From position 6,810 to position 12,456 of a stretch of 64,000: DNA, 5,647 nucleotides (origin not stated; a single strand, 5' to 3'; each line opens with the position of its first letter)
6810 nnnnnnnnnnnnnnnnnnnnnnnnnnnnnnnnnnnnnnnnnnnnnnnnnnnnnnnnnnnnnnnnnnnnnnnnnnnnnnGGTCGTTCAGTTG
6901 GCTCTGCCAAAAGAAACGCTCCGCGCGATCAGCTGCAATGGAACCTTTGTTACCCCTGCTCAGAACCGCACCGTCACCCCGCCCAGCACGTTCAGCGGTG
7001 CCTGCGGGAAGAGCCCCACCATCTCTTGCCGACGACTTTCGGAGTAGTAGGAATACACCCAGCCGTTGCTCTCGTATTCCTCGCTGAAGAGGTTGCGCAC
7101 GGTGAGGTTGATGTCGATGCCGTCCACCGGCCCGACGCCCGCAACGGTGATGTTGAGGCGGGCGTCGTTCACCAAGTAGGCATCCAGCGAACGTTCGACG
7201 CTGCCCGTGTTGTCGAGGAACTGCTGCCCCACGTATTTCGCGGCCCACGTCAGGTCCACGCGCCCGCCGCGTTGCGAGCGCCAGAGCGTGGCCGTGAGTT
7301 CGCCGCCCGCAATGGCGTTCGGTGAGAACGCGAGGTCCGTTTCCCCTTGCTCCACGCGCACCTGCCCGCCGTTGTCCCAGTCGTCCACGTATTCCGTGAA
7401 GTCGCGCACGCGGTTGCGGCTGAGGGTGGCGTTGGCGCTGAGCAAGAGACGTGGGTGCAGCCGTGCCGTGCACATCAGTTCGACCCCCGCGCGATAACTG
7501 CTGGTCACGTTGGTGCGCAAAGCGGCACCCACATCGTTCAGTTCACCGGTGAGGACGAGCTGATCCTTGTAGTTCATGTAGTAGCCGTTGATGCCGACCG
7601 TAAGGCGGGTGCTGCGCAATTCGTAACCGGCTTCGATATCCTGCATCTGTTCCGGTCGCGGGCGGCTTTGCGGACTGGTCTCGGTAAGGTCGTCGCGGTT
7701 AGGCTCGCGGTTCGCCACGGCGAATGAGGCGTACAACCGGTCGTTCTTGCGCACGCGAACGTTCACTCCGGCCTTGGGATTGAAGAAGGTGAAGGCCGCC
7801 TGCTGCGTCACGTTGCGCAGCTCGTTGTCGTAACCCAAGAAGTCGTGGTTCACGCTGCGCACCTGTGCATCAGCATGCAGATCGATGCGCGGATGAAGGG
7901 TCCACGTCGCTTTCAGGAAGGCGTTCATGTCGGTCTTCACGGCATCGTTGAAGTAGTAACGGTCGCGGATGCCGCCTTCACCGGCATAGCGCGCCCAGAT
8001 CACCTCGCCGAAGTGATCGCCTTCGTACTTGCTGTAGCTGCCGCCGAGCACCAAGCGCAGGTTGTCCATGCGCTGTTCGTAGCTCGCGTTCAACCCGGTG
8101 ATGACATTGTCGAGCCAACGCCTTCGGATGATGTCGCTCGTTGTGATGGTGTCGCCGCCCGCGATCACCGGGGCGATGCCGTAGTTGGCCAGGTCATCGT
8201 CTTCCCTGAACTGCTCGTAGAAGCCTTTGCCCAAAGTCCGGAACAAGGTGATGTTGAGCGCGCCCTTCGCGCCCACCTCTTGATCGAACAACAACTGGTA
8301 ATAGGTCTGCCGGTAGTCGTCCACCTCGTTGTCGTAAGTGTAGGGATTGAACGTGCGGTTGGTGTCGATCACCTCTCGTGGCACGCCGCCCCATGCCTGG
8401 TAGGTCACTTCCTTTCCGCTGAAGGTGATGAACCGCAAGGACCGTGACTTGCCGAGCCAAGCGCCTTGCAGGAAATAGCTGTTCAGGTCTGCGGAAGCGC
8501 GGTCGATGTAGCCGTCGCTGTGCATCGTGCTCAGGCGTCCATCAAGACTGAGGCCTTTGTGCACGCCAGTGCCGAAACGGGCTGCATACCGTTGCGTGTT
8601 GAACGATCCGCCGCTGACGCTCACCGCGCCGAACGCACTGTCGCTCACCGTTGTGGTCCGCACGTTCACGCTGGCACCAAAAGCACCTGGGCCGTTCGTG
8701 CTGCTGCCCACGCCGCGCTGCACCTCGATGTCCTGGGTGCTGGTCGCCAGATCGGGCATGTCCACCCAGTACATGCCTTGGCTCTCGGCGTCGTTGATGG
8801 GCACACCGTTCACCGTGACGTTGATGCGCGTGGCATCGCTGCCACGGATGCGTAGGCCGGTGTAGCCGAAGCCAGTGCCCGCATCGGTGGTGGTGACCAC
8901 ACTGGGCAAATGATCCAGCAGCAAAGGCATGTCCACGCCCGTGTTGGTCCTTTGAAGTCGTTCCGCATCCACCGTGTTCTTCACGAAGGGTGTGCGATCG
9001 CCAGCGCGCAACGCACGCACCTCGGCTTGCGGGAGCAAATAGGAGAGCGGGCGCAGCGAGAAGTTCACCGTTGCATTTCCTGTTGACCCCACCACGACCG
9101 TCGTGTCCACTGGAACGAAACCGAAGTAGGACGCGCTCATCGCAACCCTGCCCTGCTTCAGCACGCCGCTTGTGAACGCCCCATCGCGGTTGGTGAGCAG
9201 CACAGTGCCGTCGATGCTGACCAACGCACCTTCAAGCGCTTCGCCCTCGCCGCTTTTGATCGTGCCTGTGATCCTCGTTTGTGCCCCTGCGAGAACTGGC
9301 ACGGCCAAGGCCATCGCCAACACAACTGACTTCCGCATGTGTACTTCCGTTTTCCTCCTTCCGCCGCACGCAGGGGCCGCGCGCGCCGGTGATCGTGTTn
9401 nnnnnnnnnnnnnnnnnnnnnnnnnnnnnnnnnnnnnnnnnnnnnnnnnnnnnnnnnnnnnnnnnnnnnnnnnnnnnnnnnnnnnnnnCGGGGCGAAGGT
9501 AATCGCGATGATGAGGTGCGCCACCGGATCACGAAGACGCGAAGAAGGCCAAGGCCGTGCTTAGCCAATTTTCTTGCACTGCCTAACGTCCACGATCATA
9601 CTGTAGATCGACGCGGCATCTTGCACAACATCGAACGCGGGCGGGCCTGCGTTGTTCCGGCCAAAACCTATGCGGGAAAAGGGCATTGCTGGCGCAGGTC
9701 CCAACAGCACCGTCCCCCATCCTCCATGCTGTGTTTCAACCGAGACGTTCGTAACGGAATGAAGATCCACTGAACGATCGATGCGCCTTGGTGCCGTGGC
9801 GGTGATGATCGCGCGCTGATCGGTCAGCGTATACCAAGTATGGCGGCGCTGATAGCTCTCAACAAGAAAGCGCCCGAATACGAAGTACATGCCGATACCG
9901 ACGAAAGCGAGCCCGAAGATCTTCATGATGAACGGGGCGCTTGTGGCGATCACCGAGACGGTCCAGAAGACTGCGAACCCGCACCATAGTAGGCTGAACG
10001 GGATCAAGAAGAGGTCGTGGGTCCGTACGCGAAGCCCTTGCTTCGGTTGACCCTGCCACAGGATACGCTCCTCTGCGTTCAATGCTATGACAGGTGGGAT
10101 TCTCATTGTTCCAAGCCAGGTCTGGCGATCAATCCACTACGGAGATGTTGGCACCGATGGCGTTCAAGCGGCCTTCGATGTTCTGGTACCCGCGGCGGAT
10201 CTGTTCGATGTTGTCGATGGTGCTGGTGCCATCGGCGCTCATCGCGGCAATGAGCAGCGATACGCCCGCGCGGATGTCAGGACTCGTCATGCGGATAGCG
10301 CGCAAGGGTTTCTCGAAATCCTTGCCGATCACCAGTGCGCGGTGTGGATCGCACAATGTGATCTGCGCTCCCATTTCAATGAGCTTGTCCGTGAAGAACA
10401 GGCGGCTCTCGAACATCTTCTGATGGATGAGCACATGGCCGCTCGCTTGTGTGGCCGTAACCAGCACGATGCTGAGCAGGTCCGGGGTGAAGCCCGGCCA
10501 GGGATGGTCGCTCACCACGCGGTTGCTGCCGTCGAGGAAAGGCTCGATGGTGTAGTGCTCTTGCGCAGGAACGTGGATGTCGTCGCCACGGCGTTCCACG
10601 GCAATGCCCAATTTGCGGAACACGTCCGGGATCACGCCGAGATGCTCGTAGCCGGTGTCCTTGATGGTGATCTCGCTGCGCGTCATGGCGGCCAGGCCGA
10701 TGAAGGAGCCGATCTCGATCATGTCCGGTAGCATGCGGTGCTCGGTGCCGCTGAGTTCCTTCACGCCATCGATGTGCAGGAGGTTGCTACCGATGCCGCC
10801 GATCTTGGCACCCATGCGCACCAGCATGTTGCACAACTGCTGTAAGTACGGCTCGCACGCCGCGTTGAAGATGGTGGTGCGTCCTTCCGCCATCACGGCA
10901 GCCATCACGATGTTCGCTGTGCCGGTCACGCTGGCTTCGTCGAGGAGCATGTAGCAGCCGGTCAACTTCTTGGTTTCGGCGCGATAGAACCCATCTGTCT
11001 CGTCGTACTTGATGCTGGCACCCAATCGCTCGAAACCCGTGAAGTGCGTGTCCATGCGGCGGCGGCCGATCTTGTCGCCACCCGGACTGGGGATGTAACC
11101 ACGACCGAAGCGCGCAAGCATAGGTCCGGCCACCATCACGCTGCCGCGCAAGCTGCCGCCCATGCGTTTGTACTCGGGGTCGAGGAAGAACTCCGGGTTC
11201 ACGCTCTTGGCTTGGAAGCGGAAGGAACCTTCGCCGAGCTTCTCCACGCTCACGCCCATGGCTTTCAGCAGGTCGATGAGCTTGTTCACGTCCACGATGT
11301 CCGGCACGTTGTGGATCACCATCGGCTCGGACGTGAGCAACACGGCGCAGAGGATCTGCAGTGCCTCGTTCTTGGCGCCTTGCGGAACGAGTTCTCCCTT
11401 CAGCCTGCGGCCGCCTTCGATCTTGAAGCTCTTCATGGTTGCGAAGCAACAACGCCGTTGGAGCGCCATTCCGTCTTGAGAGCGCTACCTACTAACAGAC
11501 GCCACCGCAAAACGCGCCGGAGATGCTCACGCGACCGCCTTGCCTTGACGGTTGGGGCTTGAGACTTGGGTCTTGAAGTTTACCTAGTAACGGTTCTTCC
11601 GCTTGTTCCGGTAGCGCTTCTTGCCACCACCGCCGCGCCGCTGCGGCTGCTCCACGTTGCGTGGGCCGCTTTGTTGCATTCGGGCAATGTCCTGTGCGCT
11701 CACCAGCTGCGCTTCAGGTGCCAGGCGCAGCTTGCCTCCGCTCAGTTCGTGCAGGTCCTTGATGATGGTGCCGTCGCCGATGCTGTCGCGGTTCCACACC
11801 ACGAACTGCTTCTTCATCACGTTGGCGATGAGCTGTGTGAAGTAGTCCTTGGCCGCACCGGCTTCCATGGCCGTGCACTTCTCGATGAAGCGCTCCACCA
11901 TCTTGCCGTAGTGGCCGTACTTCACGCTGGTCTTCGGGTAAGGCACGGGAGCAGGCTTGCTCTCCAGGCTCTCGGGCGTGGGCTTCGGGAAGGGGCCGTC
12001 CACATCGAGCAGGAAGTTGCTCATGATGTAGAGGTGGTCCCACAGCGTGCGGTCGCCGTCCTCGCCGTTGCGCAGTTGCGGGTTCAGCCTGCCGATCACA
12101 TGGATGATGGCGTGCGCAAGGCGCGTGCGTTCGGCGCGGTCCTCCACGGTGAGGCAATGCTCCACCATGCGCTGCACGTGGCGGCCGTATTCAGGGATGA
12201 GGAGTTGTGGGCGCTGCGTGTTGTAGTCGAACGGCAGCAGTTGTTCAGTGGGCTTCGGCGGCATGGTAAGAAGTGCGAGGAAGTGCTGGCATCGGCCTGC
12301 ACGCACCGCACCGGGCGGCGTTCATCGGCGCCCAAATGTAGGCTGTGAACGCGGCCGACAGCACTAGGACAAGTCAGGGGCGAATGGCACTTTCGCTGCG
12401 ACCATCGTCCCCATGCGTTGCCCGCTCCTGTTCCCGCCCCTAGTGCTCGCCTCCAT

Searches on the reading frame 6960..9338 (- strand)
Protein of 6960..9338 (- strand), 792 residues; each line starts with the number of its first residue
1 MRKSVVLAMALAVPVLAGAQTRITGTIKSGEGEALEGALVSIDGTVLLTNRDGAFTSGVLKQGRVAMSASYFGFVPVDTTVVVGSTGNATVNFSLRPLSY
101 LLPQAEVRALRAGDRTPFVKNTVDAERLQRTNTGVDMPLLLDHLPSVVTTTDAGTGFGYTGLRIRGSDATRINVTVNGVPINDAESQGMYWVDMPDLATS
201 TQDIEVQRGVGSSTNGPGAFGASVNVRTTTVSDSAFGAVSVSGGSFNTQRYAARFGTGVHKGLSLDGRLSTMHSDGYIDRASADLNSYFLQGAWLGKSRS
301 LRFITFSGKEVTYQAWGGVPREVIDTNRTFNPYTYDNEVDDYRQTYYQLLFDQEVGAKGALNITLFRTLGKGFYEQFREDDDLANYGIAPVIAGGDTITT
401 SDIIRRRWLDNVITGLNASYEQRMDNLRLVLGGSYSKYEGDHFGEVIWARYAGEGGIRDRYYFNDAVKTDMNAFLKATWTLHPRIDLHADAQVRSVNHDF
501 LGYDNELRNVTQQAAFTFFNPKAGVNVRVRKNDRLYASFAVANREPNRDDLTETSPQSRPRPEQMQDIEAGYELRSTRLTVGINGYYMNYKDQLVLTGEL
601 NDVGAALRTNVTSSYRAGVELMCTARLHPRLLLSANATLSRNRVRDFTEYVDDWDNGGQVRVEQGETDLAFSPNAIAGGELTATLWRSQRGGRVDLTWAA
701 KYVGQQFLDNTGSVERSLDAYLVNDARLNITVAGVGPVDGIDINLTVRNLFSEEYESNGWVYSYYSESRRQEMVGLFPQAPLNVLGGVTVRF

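Call 43: search_protein_families(library=pfam, proteins=[window:6960-9338:-], max_evalue=0.001)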
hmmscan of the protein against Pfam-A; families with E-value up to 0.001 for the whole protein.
window:6960-9338:- (792 aa): 4 families
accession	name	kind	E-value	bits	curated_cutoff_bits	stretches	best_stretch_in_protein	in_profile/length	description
PF00593.30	TonB_dep_Rec_b-barrel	-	5.7e-22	79.6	27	1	311-750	19-436/436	TonB dependent receptor-like, beta-barrel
PF07715.20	Plug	-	1.4e-11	45.3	23.9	1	116-222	5-106/107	TonB-dependent Receptor Plug Domain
PF13620.12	CarboxypepD_reg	-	5.2e-08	33.6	32.3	1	23-95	2-81/82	Carboxypeptidase regulatory-like domain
PF13715.12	CarbopepD_reg_2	-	1.1e-06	29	32.2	1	23-101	1-82/88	CarboxypepD_reg-like domain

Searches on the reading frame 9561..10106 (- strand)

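Call 20: search_protein_families(library=pfam, proteins=[window:9561-10106:-], max_evalue=0.001)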
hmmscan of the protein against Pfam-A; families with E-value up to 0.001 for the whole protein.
window:9561-10106:- (181 aa): 0 families

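Call 78: search_protein_families(library=ncbifam, proteins=[window:9561-10106:-], max_evalue=0.01)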
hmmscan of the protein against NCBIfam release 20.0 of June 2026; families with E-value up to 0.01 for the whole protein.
window:9561-10106:- (181 aa): 1 family
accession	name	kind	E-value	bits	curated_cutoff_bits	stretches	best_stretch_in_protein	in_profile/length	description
NF040894.1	puhB_PGC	equivalog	7.4e-10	39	110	1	9-135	16-142/176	photosynthetic complex putative assembly protein PuhB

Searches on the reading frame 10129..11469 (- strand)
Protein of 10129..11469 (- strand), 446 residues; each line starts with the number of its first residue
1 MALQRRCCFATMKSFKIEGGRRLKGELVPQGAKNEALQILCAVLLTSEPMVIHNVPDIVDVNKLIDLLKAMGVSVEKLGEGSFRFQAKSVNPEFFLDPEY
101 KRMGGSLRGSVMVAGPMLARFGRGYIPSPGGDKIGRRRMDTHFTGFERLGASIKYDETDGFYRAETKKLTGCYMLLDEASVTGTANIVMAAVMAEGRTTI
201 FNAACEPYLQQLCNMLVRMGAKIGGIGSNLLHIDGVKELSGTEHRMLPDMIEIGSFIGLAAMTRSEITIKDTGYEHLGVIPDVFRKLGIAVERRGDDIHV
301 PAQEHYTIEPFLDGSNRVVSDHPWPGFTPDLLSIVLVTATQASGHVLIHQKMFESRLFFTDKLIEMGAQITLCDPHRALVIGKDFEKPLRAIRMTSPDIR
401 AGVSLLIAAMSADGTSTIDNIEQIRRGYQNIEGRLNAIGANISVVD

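Call 20: search_protein_families(library=pfam, proteins=[window:10129-11469:-], max_evalue=0.001)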
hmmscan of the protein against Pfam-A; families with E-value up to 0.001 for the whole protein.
window:10129-11469:- (446 aa): 1 family
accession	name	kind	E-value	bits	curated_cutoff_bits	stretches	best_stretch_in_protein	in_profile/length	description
PF00275.25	EPSP_synthase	-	4.3e-65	220.5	22.8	1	18-434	2-416/417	EPSP synthase (3-phosphoshikimate 1-carboxyvinyltransferase)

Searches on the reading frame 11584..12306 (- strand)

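Call 20: search_protein_families(library=pfam, proteins=[window:11584-12306:-], max_evalue=0.001)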
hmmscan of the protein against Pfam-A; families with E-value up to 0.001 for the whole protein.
window:11584-12306:- (240 aa): 1 family
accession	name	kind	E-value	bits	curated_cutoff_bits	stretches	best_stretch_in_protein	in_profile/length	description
PF14123.11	DUF4290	-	8.2e-69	231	27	1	27-197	2-172/174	Domain of unknown function (DUF4290)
